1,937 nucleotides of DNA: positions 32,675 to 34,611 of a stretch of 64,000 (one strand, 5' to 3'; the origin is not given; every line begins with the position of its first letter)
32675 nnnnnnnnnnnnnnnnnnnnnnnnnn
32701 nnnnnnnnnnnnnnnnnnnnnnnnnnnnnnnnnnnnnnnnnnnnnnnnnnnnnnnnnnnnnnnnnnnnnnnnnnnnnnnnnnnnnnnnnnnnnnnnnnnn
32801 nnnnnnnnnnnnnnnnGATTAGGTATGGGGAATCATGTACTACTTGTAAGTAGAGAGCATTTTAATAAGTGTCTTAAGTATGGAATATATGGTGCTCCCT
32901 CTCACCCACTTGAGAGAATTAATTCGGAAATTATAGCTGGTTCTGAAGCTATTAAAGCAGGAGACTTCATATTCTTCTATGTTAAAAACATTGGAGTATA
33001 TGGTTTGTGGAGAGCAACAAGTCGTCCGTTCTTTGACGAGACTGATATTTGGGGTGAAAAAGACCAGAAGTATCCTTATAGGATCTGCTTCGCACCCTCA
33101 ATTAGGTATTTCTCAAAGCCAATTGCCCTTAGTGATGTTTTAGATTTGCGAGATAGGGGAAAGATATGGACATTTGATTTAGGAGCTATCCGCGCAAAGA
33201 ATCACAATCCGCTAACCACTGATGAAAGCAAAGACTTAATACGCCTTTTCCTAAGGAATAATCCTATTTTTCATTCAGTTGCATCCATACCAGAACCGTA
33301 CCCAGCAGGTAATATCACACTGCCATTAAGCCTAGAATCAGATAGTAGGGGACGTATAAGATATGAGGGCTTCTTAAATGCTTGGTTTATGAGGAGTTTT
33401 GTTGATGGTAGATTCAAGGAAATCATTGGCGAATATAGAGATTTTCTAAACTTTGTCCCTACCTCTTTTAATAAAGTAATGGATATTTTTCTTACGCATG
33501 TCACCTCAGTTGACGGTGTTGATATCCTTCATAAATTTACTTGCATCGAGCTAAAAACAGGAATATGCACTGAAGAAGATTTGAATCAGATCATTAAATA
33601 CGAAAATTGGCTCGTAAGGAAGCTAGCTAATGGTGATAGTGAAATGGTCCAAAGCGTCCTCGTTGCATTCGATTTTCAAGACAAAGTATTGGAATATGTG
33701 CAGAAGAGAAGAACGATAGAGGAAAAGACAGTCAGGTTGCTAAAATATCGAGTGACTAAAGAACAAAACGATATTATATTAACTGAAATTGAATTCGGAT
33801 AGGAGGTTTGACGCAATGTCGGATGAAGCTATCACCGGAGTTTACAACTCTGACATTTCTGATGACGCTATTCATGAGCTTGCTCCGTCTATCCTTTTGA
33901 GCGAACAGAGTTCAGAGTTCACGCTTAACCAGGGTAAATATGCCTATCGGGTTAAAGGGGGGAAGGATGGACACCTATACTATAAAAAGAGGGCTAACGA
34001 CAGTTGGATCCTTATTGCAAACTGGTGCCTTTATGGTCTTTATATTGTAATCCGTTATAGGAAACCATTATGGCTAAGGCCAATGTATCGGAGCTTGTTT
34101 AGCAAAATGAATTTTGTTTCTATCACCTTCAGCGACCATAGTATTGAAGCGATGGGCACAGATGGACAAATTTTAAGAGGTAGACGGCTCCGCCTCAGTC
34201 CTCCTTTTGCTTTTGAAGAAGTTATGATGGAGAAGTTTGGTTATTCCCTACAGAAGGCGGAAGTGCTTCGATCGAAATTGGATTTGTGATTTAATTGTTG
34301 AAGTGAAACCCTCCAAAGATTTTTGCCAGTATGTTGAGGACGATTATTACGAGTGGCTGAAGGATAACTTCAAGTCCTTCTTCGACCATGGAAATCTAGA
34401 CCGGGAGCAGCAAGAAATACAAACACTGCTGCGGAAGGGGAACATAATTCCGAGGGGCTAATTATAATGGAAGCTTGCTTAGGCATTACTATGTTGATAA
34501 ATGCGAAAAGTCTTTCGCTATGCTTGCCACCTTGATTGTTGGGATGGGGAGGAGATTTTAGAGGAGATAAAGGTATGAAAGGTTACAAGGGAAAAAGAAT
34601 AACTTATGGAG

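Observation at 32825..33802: EVE (PUA-like) domain fused to a PD-(D/E)xK nuclease: candidate modification-dependent restriction enzyme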

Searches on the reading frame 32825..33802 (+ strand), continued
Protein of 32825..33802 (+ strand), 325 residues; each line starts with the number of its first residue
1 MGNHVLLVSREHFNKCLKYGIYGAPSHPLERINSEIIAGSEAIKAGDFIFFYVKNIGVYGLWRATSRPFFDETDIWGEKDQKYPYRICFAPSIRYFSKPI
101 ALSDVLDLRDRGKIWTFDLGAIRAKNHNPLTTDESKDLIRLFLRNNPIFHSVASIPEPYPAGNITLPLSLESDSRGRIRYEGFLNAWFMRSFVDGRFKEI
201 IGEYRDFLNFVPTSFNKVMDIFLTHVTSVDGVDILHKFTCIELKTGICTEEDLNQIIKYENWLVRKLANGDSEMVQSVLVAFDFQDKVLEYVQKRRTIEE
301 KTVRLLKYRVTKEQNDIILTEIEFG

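Call 13: find_encoding_contigs(protein=P0092, flank=8000, max_places=3)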
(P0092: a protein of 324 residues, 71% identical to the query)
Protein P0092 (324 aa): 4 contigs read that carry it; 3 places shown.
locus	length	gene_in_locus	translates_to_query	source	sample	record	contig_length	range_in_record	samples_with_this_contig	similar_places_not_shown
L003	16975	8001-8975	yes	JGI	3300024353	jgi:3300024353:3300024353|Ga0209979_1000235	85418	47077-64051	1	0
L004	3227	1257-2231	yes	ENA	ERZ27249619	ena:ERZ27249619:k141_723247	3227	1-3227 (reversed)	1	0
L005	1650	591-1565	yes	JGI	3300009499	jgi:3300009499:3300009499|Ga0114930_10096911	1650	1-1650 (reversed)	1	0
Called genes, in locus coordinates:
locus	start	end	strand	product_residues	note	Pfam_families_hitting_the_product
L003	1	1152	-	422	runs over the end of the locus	PF01743:PolyA_pol, PF12627:PolyA_pol_RNAbd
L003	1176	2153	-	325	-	PF13676:TIR_2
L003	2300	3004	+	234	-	PF22935:RM44_endonuclase, PF14622:Ribonucleas_3_3, PF00636:Ribonuclease_3, PF00035:dsrm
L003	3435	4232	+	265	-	PF00378:ECH_1, PF16113:ECH_2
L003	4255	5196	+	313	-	PF13793:Pribosyltran_N, PF00156:Pribosyltran, PF14572:Pribosyl_synth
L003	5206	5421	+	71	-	PF09413:DUF2007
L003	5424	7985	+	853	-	PF07517:SecA_DEAD, PF01043:SecA_PP_bind, PF21090:P-loop_SecA, PF07516:SecA_SW, PF02810:SEC-C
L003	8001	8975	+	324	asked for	PF01878:EVE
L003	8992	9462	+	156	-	-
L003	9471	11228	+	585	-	PF14716:HHH_8, PF00633:HHH (faint), PF11731:Cdd1 (faint), PF14520:HHH_5, PF14791:DNA_pol_B_thumb, PF02811:PHP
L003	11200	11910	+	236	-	-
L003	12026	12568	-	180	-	PF09719:C_GCAxxG_C_C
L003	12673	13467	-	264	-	PF13489:Methyltransf_23, PF01135:PCMT, PF01209:Ubie_methyltran, PF06325:PrmA, PF13847:Methyltransf_31, PF08241:Methyltransf_11, PF08242:Methyltransf_12, PF13649:Methyltransf_25, +2 more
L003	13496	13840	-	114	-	PF03551:PadR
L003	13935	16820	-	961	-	PF00133:tRNA-synt_1, PF09334:tRNA-synt_1g, PF13603:tRNA-synt_1_2 (weak), PF00133:tRNA-synt_1, PF08264:Anticodon_1, PF10458:Val_tRNA-synt_C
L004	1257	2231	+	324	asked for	PF01878:EVE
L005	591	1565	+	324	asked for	PF01878:EVE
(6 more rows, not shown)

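Call 14: find_encoding_contigs(protein=P0087, flank=8000, max_places=3)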
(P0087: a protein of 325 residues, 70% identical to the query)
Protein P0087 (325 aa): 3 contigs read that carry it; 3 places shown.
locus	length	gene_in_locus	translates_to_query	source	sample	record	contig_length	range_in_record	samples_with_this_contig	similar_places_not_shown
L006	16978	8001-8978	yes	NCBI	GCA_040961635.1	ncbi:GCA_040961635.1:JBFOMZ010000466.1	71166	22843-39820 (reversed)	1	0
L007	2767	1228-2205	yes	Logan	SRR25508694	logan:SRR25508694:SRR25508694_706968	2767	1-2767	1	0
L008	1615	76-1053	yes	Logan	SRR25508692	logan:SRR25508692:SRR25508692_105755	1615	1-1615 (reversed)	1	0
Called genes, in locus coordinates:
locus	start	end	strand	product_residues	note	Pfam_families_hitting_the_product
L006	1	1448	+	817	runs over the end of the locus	PF00133:tRNA-synt_1, PF09334:tRNA-synt_1g, PF13603:tRNA-synt_1_2, PF00133:tRNA-synt_1, PF08264:Anticodon_1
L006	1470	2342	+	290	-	PF00378:ECH_1, PF16113:ECH_2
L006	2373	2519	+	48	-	-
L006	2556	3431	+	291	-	PF00378:ECH_1, PF16113:ECH_2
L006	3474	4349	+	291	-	PF00378:ECH_1, PF16113:ECH_2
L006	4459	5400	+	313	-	PF13793:Pribosyltran_N, PF00156:Pribosyltran, PF14572:Pribosyl_synth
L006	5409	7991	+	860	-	PF07517:SecA_DEAD, PF01043:SecA_PP_bind, PF21090:P-loop_SecA, PF07516:SecA_SW, PF02810:SEC-C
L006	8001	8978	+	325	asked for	PF01878:EVE (weak)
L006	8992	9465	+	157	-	-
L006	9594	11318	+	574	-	PF14716:HHH_8, PF11731:Cdd1 (faint), PF00633:HHH (faint), PF14520:HHH_5, PF14791:DNA_pol_B_thumb, PF01876:RNase_P_p30 (faint), PF02811:PHP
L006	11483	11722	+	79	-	PF12844:HTH_19, PF13560:HTH_31 (weak), PF01381:HTH_3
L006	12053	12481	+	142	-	PF04343:DUF488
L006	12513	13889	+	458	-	PF11013:DUF2851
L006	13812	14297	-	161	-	PF01842:ACT, PF22629:ACT_AHAS_ss, PF13710:ACT_5, PF10369:ALS_ss_C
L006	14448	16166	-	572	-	PF02776:TPP_enzyme_N, PF00205:TPP_enzyme_M, PF02775:TPP_enzyme_C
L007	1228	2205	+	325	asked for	PF01878:EVE (weak)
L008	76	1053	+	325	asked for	PF01878:EVE (weak)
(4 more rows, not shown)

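Call 17: predict_structure(alignment_id=A1)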
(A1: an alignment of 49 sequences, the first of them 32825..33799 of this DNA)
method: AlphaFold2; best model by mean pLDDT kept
length: 325 residues; sequences in the alignment: 49
mean_pLDDT: 73.2   pTM: 0.70
mean pLDDT of the five models: 73.2, 61.9, 56.7, 48.2, 43.0
residues with pLDDT >= 90: 20; 70-90: 213; 50-70: 47; < 50: 45
segments of 3 or more residues with pLDDT < 50: 107-114, 116-129, 209-220, 223-225, 227-234
pLDDT, mean of each block of 10 residues (from residue 1): 74 88 75 72 83 83 87 77 77 75 57 39 42 67 72 84 76 75 76 81 63 40 49 57 84 85 77 83 91 82 85 82 81
secondary structure, 60 per line:
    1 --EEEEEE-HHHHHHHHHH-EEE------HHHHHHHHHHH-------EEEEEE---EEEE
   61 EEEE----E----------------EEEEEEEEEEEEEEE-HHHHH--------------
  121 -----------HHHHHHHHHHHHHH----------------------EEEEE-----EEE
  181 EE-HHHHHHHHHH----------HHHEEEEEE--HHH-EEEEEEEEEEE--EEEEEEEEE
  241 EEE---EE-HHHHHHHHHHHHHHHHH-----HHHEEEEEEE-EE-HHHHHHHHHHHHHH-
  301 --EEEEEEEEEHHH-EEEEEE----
elements in order: E3-8 H10-19 E21-23 H30-40 E48-53 E57-64 E86-100 H102-106 H132-145 E168-172 E178-182 H184-193 E207-212 E219-229 E232-243 H250-266 E275-281 H286-299 E303-311 E316-321

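Call 24: find_related_loci(query=A1, collection=genome_contigs, flank=7000)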
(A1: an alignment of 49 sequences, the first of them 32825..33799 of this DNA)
Query A1 (325 aa) in genome_contigs; peptide patterns used: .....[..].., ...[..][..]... (x = any residue, [..] = any of these).
107 stretches matched a pattern; 44 encode a relative of the query (tblastn E <= 1e-3); 44 distinct loci.
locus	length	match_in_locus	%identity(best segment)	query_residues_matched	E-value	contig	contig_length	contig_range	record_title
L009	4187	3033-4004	78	1-324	0e+0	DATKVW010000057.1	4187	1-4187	MAG TPA_asm: Dehalococcoidales bacterium isolate SMAG_U14144 k141_2777319, whole genome shotgun sequence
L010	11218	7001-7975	73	1-325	3e-173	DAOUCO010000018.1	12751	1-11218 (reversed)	MAG TPA_asm: Dehalococcoidales bacterium isolate H81_827 52617, whole genome shotgun sequence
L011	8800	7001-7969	74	1-323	2e-170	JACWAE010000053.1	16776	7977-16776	MAG: Dehalococcoidia bacterium isolate B_CHL_03 k141_108149, whole genome shotgun sequence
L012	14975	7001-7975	73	1-325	4e-169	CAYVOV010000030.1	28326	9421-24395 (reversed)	MAG TPA_asm: uncultured Dehalococcoidales bacterium isolate binchicken_co178_22 genome assembly, contig: NODE_2350_lengt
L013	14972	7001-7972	73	1-324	7e-168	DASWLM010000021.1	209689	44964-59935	MAG TPA_asm: Dehalococcoidales bacterium isolate SMAG_U2948 k141_749740, whole genome shotgun sequence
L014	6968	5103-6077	73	1-324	5e-168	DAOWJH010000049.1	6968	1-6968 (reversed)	MAG TPA_asm: Dehalococcoidia bacterium isolate CSMAG_2064 CSMAG_2064_k141_194271_length_6968_cov_41.0668, whole genome s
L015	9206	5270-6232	73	1-324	2e-167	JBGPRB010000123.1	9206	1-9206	MAG: Dehalococcoidia bacterium isolate OBJ1_062018_150_19 k141_962401_length_9206_cov_11.0903, whole genome shotgun sequ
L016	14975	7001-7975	73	1-324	5e-167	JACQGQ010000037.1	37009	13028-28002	MAG: Chloroflexi bacterium isolate NC_groundwater_1077_Ag_S2p5_52_104 S_2p5_S6_coassembly_k141_2350611, whole genome sho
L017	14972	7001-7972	72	1-324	4e-166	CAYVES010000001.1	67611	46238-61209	MAG TPA_asm: uncultured Dehalococcoidia bacterium isolate SRP214966_co5_396 genome assembly, contig: NODE_161_length_676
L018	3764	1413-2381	74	1-323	2e-171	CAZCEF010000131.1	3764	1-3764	MAG TPA_asm: uncultured Dehalococcoidaceae bacterium isolate binchicken_co124_335 genome assembly, contig: NODE_31602_le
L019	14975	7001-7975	71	1-325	1e-162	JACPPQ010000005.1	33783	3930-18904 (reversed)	MAG: Chloroflexi bacterium isolate NC_groundwater_631_Ag_B-0.1um_52_39 B_1_S1_Biohub_coassembly_k141_234577, whole genom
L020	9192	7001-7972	69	1-324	2e-162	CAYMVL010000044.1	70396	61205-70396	MAG TPA_asm: uncultured Dehalococcoidales bacterium isolate SRP067234_co1_282 genome assembly, contig: k99_593307, whole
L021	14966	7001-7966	69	1-322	3e-161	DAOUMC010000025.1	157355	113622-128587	MAG TPA_asm: Dehalococcoidales bacterium isolate W31_74 k127_911566, whole genome shotgun sequence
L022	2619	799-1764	69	1-322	5e-171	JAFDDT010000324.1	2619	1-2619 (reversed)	MAG: Deltaproteobacteria bacterium isolate Meg19_1012_Bin_230 Meg19_1012_Bin_230_scaffold_218572, whole genome shotgun s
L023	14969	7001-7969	70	1-323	1e-160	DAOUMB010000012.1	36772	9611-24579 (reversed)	MAG TPA_asm: Dehalococcoidia bacterium isolate W31_73 k127_815990, whole genome shotgun sequence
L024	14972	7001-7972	66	1-324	1e-152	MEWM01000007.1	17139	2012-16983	MAG: candidate division Zixibacteria bacterium RBG_16_43_9 RBG_16_scaffold_10888, whole genome shotgun sequence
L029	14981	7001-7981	63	1-322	3e-143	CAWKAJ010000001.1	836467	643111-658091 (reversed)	MAG: uncultured Chloroflexia bacterium isolate MFD03726.bin.1.10 genome assembly, contig: contig_21939, whole genome sho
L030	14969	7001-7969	62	1-322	1e-139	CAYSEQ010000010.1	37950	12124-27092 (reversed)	MAG TPA_asm: uncultured Gammaproteobacteria bacterium isolate binchicken_co30_31 genome assembly, contig: NODE_968_lengt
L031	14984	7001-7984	61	1-323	4e-139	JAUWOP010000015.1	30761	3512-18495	MAG: Chloroflexota bacterium isolate CSMAG_2453 CSMAG_2453_k141_900527_length_30761_cov_15.8986, whole genome shotgun se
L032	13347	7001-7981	61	1-322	4e-139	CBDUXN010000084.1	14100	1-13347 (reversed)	MAG TPA_asm: uncultured Thermoplasmata archaeon isolate SRR22302370_concoct_146 genome assembly, contig: ERZ25074855.337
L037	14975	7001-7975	60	1-322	1e-133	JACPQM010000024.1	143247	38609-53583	MAG: Chloroflexi bacterium isolate NC_groundwater_653_Ag_B-0.1um_64_227 B_1_S1_Biohub_coassembly_k141_1466176, whole gen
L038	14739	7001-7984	59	1-323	2e-133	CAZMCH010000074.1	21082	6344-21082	MAG TPA_asm: uncultured bacterium isolate binchicken_co274_484 genome assembly, contig: NODE_6477_length_21082_cov_5.144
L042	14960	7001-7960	61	1-315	1e-132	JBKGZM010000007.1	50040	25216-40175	MAG: Dehalococcoidia bacterium isolate C5M10_15 NODE_120_length_50040_cov_11.305932, whole genome shotgun sequence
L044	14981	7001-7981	61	1-322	2e-132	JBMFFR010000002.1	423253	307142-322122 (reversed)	MAG: Candidatus Brocadiia bacterium JP1 bin.217_2, whole genome shotgun sequence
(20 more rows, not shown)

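Call 27: search_protein_representatives(alignment_id=A1)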
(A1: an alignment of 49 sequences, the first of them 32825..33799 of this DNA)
Query: 49 sequences, 325 profile positions. Proteins with E-value up to 0.001 (for the whole library): 290; up to 1e-10: 124; up to 1e-30: 32. The best 150 are listed.
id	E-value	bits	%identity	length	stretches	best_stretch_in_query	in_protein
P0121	4.9e-151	518.7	-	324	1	1-322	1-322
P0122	6.1e-141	485.5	-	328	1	1-323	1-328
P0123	1.8e-125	434.7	-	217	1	106-321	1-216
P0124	3.7e-116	404.0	-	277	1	1-245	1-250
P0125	1.2e-77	277.5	-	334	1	1-316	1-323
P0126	3.9e-65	236.4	-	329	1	1-313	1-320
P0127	1.2e-61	224.8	-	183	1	1-182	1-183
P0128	1.7e-61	224.4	-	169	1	161-321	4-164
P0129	3.6e-58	213.5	-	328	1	1-315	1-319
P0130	1.2e-54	201.9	-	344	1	10-313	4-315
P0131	5.1e-52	193.2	-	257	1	71-322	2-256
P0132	6.7e-48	179.7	-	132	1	1-127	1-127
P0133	6.7e-48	179.7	-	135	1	189-322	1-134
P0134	6.5e-46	173.2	-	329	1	1-317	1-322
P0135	1.6e-44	168.6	-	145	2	143-223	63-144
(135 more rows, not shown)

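Call 43: search_protein_families(library=pfam, proteins=[L024:6223-6969:+, L024:8629-12048:+, L029:8849-10834:+, L029:3694-5910:-, L032:8251-9582:+, L032:6140-6598:+, L013:8114-8689:+, L013:6406-6882:+, L042:2383-6906:-, L038:197-3820:+], max_evalue=0.0001)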
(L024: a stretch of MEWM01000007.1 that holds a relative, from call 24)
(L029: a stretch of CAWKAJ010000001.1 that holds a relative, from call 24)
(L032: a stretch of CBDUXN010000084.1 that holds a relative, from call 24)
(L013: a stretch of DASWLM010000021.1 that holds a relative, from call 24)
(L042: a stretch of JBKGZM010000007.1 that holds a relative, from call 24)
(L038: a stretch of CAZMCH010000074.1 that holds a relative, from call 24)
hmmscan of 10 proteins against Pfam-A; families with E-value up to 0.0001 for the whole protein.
L024:6223-6969:+ (249 aa): 1 family
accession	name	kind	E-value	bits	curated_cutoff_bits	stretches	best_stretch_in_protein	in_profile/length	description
PF13709.12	DUF4159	-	1.4e-51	175.3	25.9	1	49-218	1-173/202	Domain of unknown function (DUF4159)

L024:8629-12048:+ (1140 aa): 1 family
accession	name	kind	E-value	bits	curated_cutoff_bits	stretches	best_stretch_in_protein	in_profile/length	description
PF13779.11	DUF4175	-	2.6e-14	52.7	27.3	1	307-527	188-391/825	Domain of unknown function (DUF4175)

L029:8849-10834:+ (662 aa): 2 families
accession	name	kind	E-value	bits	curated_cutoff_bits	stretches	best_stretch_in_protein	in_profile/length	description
PF02730.20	AFOR_N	-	8.6e-67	225.2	29.8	1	21-219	1-198/199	Aldehyde ferredoxin oxidoreductase, N-terminal domain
PF01314.23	AFOR_C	-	2e-52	179.1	27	1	267-646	70-385/385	Aldehyde ferredoxin oxidoreductase, domains 2 & 3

L029:3694-5910:- (738 aa): 3 families
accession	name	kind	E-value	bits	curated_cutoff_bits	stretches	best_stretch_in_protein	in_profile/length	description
PF00384.28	Molybdopterin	-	1.7e-55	189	24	1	77-517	1-352/353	Molybdopterin oxidoreductase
PF01568.27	Molydop_binding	-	3.9e-28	98.1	26.8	1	621-723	2-100/110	Molydopterin dinucleotide binding domain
PF04879.21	Molybdop_Fe4S4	-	4.2e-06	27.1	22.7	1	30-73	10-54/55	Molybdopterin oxidoreductase Fe4S4 domain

L032:8251-9582:+ (444 aa): 2 families
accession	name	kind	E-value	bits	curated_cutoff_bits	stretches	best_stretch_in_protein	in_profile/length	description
PF14535.12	AMP-binding_C_2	-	1.6e-27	96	25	1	346-441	1-96/96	AMP-binding enzyme C-terminal domain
PF00501.34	AMP-binding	-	7.2e-13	48.5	29.9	1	89-296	158-374/384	AMP-binding enzyme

L032:6140-6598:+ (153 aa): 1 family
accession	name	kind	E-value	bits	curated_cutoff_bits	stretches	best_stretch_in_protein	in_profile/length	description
PF01850.27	PIN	-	1.5e-08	35.7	23.6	1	8-112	1-105/120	PIN domain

L013:8114-8689:+ (192 aa): 1 family
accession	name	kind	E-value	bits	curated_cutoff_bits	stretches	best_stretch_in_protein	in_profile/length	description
PF18643.7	RE_BsaWI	-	8.9e-08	32.6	26.2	1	63-164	5-104/105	BsaWI restriction endonuclease type 2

L013:6406-6882:+ (159 aa): 1 family
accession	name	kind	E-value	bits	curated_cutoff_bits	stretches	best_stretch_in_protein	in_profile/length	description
PF02464.23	CinA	-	5.4e-51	172.7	23.5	1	2-153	2-153/155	Competence-damaged protein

L042:2383-6906:- (1507 aa): 6 families
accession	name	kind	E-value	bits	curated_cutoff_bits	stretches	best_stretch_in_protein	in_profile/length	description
PF02878.22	PGM_PMM_I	-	2.8e-20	72.9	22.5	1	958-1029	41-112/138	Phosphoglucomutase/phosphomannomutase, alpha/beta/alpha domain I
PF02880.22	PGM_PMM_III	-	1.5e-09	38.5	20.7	1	1246-1386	1-108/115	Phosphoglucomutase/phosphomannomutase, alpha/beta/alpha domain III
PF02879.22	PGM_PMM_II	-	6.2e-08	33.6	29.3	1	1150-1242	20-103/103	Phosphoglucomutase/phosphomannomutase, alpha/beta/alpha domain II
PF00408.26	PGM_PMM_IV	-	1.1e-07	32.3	23.1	1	1397-1481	1-67/68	Phosphoglucomutase/phosphomannomutase, C-terminal domain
PF20511.4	PMI_typeI_cat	-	2.2e-07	31.5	22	1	573-654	32-114/143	Phosphomannose isomerase type I, catalytic domain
PF21621.3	MPI_cupin_dom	-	7.9e-06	26.2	27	1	790-853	10-71/79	Mannose-6-phosphate isomerase, cupin domain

L038:197-3820:+ (1208 aa): 3 families
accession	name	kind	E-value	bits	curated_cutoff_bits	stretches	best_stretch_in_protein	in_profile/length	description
PF13860.13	FlgD_ig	-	6.2e-09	36.2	27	1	1137-1194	22-74/79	FlgD Ig-like domain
PF18962.6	Por_Secre_tail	-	2.5e-07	31.3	27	1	1120-1205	2-74/75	Secretion system C-terminal sorting domain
PF13205.12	Big_5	-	6.3e-05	24.1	23.6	0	366-485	1-105/105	Bacterial Ig-like domain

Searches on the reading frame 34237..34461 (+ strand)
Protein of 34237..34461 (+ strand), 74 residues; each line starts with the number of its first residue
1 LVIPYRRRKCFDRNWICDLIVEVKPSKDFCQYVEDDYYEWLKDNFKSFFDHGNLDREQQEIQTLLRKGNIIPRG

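Call 3: search_protein_families(library=pfam, proteins=[window:34237-34461:+], max_evalue=1)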
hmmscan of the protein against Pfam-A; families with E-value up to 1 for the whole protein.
window:34237-34461:+ (74 aa): 1 family
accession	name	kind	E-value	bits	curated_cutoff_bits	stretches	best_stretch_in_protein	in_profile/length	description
PF22353.1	PF1197-like_C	-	0.22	11.7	27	1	36-53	20-37/50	NAD(P)H:rubredoxin oxidoreductase, C-terminal domain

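Call 4: search_protein_families(library=padloc, proteins=[window:34237-34461:+], max_evalue=1)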
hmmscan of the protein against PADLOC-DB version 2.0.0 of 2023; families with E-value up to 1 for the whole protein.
window:34237-34461:+ (74 aa): 0 families

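Call 5: search_protein_families(library=ncbifam, proteins=[window:34237-34461:+], max_evalue=1)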
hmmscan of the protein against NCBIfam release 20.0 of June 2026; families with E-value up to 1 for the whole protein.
window:34237-34461:+ (74 aa): 1 family
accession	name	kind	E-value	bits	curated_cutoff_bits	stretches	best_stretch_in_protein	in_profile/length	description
NF000074.1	299782349_fosC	exception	0.053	13.6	250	1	12-38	43-69/132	FosC2 family fosfomycin resistance glutathione transferase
